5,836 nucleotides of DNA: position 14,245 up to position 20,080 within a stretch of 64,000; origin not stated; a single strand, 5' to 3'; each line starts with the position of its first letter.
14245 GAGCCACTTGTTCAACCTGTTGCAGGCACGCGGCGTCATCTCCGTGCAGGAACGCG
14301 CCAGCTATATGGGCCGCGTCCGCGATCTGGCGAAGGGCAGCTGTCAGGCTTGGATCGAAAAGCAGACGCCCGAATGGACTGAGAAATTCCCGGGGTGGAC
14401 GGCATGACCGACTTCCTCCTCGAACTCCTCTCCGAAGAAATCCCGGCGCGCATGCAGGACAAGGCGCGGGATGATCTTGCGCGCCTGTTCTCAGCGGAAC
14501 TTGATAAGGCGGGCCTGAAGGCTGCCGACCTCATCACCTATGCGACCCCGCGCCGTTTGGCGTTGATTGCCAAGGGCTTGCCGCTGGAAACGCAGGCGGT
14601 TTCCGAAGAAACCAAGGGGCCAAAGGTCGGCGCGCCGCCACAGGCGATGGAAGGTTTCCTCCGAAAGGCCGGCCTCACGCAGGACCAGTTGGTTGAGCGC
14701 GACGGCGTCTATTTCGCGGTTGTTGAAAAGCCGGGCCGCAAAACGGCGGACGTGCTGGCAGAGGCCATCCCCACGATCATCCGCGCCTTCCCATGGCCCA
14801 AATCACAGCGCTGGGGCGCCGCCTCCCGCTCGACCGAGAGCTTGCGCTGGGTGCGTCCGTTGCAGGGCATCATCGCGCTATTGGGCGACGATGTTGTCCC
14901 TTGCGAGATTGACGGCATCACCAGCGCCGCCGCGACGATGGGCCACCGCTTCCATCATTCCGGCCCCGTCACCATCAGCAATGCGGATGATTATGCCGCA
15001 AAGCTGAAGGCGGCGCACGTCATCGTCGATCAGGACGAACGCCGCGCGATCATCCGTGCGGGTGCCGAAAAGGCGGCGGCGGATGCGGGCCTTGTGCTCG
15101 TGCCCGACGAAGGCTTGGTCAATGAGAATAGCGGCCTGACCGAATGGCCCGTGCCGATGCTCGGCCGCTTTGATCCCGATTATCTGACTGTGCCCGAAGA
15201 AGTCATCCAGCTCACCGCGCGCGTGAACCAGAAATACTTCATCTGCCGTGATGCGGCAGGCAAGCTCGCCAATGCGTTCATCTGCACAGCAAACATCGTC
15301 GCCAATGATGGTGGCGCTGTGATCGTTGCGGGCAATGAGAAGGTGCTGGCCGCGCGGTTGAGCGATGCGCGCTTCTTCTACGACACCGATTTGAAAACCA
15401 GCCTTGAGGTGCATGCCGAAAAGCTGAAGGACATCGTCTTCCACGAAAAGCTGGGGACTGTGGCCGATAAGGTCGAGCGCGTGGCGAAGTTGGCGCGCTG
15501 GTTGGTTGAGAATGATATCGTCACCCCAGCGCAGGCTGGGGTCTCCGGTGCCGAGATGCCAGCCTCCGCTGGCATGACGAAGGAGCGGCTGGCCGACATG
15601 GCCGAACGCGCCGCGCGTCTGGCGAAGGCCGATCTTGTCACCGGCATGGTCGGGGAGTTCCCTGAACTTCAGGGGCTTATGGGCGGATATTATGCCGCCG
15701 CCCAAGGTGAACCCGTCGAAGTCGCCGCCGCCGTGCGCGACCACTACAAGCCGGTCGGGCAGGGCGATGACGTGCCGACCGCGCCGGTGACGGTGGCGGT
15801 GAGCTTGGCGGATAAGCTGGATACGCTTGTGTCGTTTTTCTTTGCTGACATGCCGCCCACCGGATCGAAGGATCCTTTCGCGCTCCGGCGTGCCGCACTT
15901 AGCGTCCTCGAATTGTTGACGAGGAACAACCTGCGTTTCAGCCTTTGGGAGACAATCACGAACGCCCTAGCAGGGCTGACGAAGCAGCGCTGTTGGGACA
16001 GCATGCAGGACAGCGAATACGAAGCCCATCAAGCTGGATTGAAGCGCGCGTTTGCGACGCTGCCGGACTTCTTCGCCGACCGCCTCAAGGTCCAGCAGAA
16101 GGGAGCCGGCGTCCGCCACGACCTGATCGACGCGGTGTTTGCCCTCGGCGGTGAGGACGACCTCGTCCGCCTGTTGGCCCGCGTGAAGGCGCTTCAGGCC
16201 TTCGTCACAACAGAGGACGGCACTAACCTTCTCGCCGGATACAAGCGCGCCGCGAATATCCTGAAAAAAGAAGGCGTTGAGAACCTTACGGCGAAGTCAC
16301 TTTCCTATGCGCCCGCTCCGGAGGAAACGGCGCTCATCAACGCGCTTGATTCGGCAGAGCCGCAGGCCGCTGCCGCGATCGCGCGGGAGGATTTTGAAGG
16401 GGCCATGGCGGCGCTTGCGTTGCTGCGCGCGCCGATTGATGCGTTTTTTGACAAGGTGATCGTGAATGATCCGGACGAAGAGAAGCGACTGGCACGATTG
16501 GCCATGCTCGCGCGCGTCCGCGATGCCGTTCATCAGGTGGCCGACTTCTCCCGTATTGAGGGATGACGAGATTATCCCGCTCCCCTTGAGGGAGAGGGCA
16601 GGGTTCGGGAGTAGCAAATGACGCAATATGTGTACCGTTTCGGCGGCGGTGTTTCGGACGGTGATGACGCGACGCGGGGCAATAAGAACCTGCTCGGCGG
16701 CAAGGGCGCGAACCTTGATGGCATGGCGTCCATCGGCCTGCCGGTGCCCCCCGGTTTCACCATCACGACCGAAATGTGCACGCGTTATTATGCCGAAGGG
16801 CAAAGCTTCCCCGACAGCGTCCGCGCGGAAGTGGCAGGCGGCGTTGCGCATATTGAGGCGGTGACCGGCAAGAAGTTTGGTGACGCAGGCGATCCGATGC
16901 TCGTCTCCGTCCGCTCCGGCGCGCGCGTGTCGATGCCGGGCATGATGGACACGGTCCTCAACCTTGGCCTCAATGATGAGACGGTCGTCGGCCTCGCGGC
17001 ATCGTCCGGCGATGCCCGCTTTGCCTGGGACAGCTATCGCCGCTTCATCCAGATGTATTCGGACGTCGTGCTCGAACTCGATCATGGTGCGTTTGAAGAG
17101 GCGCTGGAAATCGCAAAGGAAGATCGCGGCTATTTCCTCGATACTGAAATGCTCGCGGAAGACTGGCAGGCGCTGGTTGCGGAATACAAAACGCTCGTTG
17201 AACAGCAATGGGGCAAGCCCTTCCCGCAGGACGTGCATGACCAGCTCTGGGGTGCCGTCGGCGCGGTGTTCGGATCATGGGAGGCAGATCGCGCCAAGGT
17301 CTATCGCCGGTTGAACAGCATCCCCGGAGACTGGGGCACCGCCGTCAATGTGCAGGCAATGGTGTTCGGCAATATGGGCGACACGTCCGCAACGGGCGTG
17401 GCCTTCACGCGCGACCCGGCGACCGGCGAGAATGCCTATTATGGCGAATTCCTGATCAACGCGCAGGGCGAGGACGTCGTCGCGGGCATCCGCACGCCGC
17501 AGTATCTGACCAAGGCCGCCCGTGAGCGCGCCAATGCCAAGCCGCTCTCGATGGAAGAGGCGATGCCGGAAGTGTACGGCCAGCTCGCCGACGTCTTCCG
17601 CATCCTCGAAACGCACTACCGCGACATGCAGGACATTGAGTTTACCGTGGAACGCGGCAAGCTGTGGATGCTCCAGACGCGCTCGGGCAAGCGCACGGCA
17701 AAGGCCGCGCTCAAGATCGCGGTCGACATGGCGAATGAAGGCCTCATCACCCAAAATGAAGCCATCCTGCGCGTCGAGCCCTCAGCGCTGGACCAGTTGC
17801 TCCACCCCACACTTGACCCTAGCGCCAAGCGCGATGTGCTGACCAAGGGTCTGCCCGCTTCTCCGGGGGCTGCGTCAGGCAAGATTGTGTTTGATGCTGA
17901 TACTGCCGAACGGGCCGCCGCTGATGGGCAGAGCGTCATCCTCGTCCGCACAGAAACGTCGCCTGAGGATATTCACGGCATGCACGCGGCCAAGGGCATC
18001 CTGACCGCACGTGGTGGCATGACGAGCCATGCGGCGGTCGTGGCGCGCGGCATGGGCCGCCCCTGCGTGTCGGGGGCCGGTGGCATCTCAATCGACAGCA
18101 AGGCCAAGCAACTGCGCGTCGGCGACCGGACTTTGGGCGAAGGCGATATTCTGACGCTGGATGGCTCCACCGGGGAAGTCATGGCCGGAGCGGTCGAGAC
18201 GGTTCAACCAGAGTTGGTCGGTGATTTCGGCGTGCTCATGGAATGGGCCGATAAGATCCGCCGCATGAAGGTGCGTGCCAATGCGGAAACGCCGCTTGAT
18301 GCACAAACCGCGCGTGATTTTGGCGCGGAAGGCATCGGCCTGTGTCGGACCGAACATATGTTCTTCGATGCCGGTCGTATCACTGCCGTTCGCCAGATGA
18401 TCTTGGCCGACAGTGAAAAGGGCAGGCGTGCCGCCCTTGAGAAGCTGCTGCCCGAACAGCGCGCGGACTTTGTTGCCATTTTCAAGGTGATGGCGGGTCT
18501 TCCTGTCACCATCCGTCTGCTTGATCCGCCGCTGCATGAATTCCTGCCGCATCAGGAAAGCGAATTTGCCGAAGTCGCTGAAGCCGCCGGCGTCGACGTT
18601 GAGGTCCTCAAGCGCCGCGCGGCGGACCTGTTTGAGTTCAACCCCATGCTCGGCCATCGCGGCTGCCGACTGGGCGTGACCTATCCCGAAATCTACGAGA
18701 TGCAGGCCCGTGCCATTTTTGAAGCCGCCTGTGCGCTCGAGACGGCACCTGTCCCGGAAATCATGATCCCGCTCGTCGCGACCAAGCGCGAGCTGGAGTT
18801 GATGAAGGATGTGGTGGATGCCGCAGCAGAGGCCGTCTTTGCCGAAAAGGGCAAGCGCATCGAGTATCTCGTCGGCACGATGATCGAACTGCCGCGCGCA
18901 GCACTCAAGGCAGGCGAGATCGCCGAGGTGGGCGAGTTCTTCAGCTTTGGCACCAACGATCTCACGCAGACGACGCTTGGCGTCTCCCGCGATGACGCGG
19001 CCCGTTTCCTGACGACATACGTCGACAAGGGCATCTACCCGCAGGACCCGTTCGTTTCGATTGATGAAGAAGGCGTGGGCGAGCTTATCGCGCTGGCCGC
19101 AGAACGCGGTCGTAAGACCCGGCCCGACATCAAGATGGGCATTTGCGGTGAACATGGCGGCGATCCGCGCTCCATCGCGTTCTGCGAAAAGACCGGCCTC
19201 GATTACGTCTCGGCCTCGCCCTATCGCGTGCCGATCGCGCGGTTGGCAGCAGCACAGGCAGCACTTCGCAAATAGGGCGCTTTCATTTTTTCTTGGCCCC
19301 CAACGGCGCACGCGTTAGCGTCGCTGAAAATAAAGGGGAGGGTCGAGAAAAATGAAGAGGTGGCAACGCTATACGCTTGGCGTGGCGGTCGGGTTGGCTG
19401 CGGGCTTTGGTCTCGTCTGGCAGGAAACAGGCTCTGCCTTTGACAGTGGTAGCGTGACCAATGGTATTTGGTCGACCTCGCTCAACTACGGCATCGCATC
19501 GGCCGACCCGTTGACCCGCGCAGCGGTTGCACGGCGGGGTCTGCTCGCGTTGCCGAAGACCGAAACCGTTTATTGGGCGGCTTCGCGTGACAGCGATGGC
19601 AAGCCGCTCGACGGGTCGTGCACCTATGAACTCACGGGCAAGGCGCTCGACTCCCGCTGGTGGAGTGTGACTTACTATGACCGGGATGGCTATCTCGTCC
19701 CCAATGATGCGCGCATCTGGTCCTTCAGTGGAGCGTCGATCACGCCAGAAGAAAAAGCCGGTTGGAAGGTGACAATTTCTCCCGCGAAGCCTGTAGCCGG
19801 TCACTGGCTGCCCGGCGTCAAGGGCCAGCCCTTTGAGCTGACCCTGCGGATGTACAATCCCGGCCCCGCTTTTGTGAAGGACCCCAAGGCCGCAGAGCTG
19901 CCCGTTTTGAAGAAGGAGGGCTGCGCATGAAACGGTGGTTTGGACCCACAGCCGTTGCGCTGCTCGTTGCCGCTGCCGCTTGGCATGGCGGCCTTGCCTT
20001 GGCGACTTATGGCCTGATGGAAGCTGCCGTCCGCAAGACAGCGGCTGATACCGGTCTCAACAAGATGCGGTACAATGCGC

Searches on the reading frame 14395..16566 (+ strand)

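Call 62: search_protein_families(library=pfam, proteins=[window:14395-16566:+], max_evalue=0.00001)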
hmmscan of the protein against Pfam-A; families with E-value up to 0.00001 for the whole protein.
window:14395-16566:+ (723 aa): 2 families
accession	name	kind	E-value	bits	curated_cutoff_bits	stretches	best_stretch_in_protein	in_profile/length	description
PF02092.22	tRNA_synt_2f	-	7.7e-186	619.6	29.2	1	7-582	1-535/536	Glycyl-tRNA synthetase beta subunit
PF05746.21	DALR_1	-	3.1e-09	37.4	22.3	1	614-714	3-104/117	DALR anticodon binding domain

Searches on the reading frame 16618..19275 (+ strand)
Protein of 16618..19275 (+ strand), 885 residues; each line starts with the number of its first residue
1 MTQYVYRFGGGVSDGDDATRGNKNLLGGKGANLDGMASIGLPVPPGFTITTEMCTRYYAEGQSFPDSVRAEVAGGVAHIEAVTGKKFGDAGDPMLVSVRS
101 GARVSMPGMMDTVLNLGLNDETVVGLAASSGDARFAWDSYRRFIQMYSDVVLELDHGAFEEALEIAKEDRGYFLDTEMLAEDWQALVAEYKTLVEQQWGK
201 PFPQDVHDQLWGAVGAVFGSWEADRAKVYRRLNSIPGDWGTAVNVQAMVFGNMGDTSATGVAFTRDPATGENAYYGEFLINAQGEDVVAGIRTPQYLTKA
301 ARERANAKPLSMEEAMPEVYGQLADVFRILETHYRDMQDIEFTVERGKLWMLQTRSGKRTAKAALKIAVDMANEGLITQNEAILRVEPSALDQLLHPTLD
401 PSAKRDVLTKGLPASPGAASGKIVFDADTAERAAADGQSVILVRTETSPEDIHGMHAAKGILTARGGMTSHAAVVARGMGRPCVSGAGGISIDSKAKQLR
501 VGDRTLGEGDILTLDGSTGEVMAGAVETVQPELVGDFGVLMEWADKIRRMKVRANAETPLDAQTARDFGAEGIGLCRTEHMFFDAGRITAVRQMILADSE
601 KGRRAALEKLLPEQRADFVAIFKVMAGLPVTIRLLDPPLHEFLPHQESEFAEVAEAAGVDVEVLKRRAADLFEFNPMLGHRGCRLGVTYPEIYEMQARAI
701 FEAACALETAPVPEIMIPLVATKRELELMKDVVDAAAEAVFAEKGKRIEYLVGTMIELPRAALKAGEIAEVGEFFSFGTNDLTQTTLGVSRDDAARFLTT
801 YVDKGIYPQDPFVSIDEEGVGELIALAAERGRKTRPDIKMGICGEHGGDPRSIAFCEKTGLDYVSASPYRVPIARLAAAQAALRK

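Call 62: search_protein_families(library=pfam, proteins=[window:16618-19275:+], max_evalue=0.00001)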
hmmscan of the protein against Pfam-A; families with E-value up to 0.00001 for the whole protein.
window:16618-19275:+ (885 aa): 3 families
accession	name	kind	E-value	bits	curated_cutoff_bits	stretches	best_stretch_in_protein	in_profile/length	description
PF02896.24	PEP-utilizers_C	-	9.3e-78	261.8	22.8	1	534-881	4-291/293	PEP-utilising enzyme, PEP-binding domain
PF01326.24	PPDK_N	-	4.1e-55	187.8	27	3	69-305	78-228/328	Pyruvate phosphate dikinase, AMP/ATP-binding domain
PF00391.29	PEP-utilizers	-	5.8e-25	87.1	23.1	1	439-519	4-72/72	PEP-utilising enzyme, mobile domain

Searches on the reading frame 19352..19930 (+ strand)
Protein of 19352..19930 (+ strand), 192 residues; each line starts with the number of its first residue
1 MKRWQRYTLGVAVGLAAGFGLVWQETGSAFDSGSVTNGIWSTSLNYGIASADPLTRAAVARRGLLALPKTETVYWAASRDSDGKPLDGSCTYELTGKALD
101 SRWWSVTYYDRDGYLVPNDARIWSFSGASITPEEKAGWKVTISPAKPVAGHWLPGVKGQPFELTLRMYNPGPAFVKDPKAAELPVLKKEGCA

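Call 62: search_protein_families(library=pfam, proteins=[window:19352-19930:+], max_evalue=0.00001)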
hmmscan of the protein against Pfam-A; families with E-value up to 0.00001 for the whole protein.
window:19352-19930:+ (192 aa): 1 family
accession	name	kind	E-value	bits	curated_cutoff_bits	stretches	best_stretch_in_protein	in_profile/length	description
PF06742.16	DUF1214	-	2.4e-23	83.2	25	1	71-171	1-111/112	Protein of unknown function (DUF1214)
